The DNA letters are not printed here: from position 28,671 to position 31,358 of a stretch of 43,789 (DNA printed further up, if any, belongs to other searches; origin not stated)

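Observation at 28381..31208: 795-aa GT2-TPR-GT4 dual glycosyltransferase and a coupled unknown gene directly behind the capsid-gene attenuator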

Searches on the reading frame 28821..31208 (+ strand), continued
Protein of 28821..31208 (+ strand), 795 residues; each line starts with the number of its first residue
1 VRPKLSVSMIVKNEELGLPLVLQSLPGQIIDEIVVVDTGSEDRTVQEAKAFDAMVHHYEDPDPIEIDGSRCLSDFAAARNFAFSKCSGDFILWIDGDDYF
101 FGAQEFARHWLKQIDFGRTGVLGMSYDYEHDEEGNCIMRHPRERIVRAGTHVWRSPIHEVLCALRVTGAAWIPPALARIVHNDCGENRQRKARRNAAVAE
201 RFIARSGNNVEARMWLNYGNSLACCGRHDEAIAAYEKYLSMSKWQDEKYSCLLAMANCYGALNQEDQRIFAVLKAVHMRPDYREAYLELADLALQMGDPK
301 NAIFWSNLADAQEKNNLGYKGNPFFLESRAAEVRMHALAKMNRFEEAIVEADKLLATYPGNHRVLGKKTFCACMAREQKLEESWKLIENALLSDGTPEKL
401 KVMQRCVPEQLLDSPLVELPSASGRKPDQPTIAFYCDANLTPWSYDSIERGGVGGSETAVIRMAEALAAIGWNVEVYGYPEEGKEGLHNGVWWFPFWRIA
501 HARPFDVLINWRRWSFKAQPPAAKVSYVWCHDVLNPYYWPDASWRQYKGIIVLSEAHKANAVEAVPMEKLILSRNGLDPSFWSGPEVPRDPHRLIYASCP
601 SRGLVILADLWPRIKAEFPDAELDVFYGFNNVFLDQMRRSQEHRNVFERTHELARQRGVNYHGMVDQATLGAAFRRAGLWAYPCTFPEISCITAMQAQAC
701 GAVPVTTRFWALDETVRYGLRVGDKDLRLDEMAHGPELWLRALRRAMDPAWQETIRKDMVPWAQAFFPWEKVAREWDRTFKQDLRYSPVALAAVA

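Call 15: find_related_loci(query=window:28821-31208:+, collection=viral_contigs, flank=10000)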
Query window:28821-31208:+ (795 aa) in viral_contigs; peptide patterns used: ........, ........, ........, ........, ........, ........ (x = any residue, [..] = any of these).
1 stretches matched a pattern, but none encodes a relative of the query by tblastn (E <= 1e-3).

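Call 17: find_related_loci(query=A1, collection=viral_contigs, flank=10000)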
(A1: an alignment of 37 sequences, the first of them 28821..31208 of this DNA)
Query A1 (795 aa) in viral_contigs; peptide patterns used: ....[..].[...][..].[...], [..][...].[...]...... (x = any residue, [..] = any of these).
600 stretches matched a pattern (row limit reached: there are more); 507 encode a relative of the query (tblastn E <= 1e-3); the best 80 are kept; 80 distinct loci.
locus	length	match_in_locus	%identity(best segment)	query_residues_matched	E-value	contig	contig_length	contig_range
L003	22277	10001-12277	34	4-780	7e-122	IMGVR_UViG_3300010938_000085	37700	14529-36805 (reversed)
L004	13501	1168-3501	31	4-784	2e-106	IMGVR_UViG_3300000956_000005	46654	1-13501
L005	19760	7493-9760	31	6-780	2e-104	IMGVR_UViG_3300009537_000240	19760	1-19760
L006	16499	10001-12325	30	4-780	3e-103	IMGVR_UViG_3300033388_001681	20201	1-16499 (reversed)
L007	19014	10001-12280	31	4-785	2e-98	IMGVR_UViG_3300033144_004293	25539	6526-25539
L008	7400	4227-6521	30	5-786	2e-96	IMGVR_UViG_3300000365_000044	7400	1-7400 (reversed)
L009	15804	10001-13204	31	4-781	6e-96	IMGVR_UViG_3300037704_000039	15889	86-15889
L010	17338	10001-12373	29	2-785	6e-94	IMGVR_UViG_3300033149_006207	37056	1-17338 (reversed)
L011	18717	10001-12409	29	1-783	6e-93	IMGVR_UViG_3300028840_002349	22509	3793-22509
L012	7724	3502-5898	29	4-781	2e-92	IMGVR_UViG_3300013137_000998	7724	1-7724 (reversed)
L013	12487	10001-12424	29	4-781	5e-92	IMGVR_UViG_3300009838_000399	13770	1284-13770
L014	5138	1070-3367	30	4-783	2e-90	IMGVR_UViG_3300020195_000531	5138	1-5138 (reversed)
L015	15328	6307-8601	29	4-780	7e-90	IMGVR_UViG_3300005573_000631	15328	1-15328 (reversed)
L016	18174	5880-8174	30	4-780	3e-89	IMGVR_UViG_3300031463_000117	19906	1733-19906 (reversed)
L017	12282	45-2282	29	61-781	2e-88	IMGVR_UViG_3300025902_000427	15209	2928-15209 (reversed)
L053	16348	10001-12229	28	2-785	5e-64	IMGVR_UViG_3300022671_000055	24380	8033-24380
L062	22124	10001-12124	27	1-776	3e-61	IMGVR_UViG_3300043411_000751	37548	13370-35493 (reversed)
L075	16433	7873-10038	27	66-782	1e-56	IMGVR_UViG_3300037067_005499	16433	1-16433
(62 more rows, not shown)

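Call 34: predict_structure(alignment_id=A2)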
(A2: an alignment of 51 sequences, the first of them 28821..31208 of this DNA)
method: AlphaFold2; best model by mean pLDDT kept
length: 795 residues; sequences in the alignment: 51
mean_pLDDT: 93.9   pTM: 0.78
mean pLDDT of the five models: 93.9, 93.7, 93.0, 92.9, 92.7
residues with pLDDT >= 90: 697; 70-90: 84; 50-70: 5; < 50: 9
segments of 3 or more residues with pLDDT < 50: 787-795
pLDDT, mean of each block of 10 residues (from residue 1): 93 94 96 97 97 98 94 95 98 95 94 87 95 92 95 88 91 96 79 95 94 95 97 98 97 98 96 98 98 96 98 95 96 98 98 94 94 94 93 90 90 86 89 93 93 92 98 97 93 95 95 89 96 92 94 97 96 96 92 97 96 98 94 87 94 97 94 97 96 97 97 96 95 96 98 98 97 97 70 41
secondary structure, 60 per line:
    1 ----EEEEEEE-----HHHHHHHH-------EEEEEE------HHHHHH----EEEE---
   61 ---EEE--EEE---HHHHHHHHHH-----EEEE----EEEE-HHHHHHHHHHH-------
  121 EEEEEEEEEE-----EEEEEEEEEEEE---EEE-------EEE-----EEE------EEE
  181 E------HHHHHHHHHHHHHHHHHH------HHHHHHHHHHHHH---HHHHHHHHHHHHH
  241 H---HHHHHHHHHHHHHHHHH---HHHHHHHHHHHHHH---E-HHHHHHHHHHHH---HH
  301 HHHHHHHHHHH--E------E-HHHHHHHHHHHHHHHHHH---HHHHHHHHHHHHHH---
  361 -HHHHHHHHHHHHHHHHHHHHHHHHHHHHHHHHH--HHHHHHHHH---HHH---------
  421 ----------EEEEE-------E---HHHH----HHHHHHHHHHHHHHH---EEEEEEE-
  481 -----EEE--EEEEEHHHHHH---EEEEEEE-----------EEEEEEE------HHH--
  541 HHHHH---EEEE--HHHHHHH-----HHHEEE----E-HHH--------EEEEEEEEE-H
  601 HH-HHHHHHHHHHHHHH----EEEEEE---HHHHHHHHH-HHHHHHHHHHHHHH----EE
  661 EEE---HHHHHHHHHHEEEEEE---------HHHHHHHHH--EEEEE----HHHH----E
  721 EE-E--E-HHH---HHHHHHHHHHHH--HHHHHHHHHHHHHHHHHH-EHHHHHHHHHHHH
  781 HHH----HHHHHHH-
elements in order (helices of 4 or more, strands of 3 or more residues): E5-11 H17-24 E32-37 H44-49 E54-57 E64-66 E69-71 H75-84 E90-93 E98-101 H103-113 E121-130 E136-147 E151-153 E161-163 E169-171 E178-181 H188-205 H212-224 H228-241 H245-261 H265-278 H284-295 H299-311 H323-340 H344-357 H362-394 H397-405 E431-435 H447-450 H455-469 E473-479 E486-488 E491-495 H496-501 E505-511 E523-529 H541-545 E549-552 H555-561 E570-572 E590-598 H604-617 E622-627 H631-639 H641-654 E659-663 H667-676 E677-682 H692-700 E703-707 H712-715 E720-722 H735-746 H749-766 H769-783 H788-794

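Call 36: search_solved_structures(query=A2, max_evalue=0.01, show_alignments=3)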
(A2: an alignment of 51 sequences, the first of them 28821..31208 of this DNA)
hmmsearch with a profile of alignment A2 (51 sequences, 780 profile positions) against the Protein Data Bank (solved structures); distinct sequences matched with E-value up to 0.01: 359 (the best 60 are shown).
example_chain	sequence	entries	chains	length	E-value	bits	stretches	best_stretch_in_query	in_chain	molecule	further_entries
9qhb_A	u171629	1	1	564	9.6e-148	496.8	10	200-303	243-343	Engineered tetratricopeptide repeat protein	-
8bu0_A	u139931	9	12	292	2.9e-67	230.6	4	199-307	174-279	Consensus tetratricopeptide repeat protein | Crystal structure of an 8-repeat consensus TPR superhelix with Zinc. | Monomer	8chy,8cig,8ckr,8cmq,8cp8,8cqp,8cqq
9qhc_A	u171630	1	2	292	2.7e-45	158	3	200-304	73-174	Engineered tetratricopeptide repeat protein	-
22ao_A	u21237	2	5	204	2.1e-44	155.1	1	2-196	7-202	GmaR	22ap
7yea_A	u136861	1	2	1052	9.4e-34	119.8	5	204-307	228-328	UDP-N-acetylglucosamine--peptide N-acetylglucosaminyltransferase 110 kDa subunit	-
7ntf_A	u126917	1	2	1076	9.8e-34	119.8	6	204-309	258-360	Isoform 1 of UDP-N-acetylglucosamine--peptide N-acetylglucosaminyltransferase 110 kDa subu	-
7yeh_B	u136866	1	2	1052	1.2e-33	119.5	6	206-317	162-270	UDP-N-acetylglucosamine--peptide N-acetylglucosaminyltransferase 110 kDa subunit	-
7msp_A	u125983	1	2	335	6.9e-32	113.7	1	3-237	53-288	SPbeta prophage-derived glycosyltransferase SunS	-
7msn_A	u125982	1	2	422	1.6e-31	112.4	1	3-237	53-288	SPbeta prophage-derived glycosyltransferase SunS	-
1w3b_A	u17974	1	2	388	1.5e-29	105.9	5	204-306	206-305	UDP-N-ACETYLGLUCOSAMINE--PEPTIDE N-ACETYLGLUCOSAMINYLTRANSFERASE 110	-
6eou_A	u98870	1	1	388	3.5e-29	104.7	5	204-311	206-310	UDP-N-acetylglucosamine--peptide N-acetylglucosaminyltransferase 110 kDa subunit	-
8ch0_A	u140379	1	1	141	1.2e-27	99.7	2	203-300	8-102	Consensus tetratricopeptide repeat protein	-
2fo7_A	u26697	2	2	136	1.9e-27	99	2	203-299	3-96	SYNTHETIC CONSENSUS TPR PROTEIN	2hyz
7msk_A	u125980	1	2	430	1.2e-24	89.7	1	4-354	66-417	Glyco_trans_2-like domain-containing protein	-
7obi_A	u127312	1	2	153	1.7e-24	89.2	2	240-311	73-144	CTPR-rv4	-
8dtf_A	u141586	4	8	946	9.6e-18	66.9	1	205-309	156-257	Probable UDP-N-acetylglucosamine--peptide N-acetylglucosaminyltransferase SPINDLY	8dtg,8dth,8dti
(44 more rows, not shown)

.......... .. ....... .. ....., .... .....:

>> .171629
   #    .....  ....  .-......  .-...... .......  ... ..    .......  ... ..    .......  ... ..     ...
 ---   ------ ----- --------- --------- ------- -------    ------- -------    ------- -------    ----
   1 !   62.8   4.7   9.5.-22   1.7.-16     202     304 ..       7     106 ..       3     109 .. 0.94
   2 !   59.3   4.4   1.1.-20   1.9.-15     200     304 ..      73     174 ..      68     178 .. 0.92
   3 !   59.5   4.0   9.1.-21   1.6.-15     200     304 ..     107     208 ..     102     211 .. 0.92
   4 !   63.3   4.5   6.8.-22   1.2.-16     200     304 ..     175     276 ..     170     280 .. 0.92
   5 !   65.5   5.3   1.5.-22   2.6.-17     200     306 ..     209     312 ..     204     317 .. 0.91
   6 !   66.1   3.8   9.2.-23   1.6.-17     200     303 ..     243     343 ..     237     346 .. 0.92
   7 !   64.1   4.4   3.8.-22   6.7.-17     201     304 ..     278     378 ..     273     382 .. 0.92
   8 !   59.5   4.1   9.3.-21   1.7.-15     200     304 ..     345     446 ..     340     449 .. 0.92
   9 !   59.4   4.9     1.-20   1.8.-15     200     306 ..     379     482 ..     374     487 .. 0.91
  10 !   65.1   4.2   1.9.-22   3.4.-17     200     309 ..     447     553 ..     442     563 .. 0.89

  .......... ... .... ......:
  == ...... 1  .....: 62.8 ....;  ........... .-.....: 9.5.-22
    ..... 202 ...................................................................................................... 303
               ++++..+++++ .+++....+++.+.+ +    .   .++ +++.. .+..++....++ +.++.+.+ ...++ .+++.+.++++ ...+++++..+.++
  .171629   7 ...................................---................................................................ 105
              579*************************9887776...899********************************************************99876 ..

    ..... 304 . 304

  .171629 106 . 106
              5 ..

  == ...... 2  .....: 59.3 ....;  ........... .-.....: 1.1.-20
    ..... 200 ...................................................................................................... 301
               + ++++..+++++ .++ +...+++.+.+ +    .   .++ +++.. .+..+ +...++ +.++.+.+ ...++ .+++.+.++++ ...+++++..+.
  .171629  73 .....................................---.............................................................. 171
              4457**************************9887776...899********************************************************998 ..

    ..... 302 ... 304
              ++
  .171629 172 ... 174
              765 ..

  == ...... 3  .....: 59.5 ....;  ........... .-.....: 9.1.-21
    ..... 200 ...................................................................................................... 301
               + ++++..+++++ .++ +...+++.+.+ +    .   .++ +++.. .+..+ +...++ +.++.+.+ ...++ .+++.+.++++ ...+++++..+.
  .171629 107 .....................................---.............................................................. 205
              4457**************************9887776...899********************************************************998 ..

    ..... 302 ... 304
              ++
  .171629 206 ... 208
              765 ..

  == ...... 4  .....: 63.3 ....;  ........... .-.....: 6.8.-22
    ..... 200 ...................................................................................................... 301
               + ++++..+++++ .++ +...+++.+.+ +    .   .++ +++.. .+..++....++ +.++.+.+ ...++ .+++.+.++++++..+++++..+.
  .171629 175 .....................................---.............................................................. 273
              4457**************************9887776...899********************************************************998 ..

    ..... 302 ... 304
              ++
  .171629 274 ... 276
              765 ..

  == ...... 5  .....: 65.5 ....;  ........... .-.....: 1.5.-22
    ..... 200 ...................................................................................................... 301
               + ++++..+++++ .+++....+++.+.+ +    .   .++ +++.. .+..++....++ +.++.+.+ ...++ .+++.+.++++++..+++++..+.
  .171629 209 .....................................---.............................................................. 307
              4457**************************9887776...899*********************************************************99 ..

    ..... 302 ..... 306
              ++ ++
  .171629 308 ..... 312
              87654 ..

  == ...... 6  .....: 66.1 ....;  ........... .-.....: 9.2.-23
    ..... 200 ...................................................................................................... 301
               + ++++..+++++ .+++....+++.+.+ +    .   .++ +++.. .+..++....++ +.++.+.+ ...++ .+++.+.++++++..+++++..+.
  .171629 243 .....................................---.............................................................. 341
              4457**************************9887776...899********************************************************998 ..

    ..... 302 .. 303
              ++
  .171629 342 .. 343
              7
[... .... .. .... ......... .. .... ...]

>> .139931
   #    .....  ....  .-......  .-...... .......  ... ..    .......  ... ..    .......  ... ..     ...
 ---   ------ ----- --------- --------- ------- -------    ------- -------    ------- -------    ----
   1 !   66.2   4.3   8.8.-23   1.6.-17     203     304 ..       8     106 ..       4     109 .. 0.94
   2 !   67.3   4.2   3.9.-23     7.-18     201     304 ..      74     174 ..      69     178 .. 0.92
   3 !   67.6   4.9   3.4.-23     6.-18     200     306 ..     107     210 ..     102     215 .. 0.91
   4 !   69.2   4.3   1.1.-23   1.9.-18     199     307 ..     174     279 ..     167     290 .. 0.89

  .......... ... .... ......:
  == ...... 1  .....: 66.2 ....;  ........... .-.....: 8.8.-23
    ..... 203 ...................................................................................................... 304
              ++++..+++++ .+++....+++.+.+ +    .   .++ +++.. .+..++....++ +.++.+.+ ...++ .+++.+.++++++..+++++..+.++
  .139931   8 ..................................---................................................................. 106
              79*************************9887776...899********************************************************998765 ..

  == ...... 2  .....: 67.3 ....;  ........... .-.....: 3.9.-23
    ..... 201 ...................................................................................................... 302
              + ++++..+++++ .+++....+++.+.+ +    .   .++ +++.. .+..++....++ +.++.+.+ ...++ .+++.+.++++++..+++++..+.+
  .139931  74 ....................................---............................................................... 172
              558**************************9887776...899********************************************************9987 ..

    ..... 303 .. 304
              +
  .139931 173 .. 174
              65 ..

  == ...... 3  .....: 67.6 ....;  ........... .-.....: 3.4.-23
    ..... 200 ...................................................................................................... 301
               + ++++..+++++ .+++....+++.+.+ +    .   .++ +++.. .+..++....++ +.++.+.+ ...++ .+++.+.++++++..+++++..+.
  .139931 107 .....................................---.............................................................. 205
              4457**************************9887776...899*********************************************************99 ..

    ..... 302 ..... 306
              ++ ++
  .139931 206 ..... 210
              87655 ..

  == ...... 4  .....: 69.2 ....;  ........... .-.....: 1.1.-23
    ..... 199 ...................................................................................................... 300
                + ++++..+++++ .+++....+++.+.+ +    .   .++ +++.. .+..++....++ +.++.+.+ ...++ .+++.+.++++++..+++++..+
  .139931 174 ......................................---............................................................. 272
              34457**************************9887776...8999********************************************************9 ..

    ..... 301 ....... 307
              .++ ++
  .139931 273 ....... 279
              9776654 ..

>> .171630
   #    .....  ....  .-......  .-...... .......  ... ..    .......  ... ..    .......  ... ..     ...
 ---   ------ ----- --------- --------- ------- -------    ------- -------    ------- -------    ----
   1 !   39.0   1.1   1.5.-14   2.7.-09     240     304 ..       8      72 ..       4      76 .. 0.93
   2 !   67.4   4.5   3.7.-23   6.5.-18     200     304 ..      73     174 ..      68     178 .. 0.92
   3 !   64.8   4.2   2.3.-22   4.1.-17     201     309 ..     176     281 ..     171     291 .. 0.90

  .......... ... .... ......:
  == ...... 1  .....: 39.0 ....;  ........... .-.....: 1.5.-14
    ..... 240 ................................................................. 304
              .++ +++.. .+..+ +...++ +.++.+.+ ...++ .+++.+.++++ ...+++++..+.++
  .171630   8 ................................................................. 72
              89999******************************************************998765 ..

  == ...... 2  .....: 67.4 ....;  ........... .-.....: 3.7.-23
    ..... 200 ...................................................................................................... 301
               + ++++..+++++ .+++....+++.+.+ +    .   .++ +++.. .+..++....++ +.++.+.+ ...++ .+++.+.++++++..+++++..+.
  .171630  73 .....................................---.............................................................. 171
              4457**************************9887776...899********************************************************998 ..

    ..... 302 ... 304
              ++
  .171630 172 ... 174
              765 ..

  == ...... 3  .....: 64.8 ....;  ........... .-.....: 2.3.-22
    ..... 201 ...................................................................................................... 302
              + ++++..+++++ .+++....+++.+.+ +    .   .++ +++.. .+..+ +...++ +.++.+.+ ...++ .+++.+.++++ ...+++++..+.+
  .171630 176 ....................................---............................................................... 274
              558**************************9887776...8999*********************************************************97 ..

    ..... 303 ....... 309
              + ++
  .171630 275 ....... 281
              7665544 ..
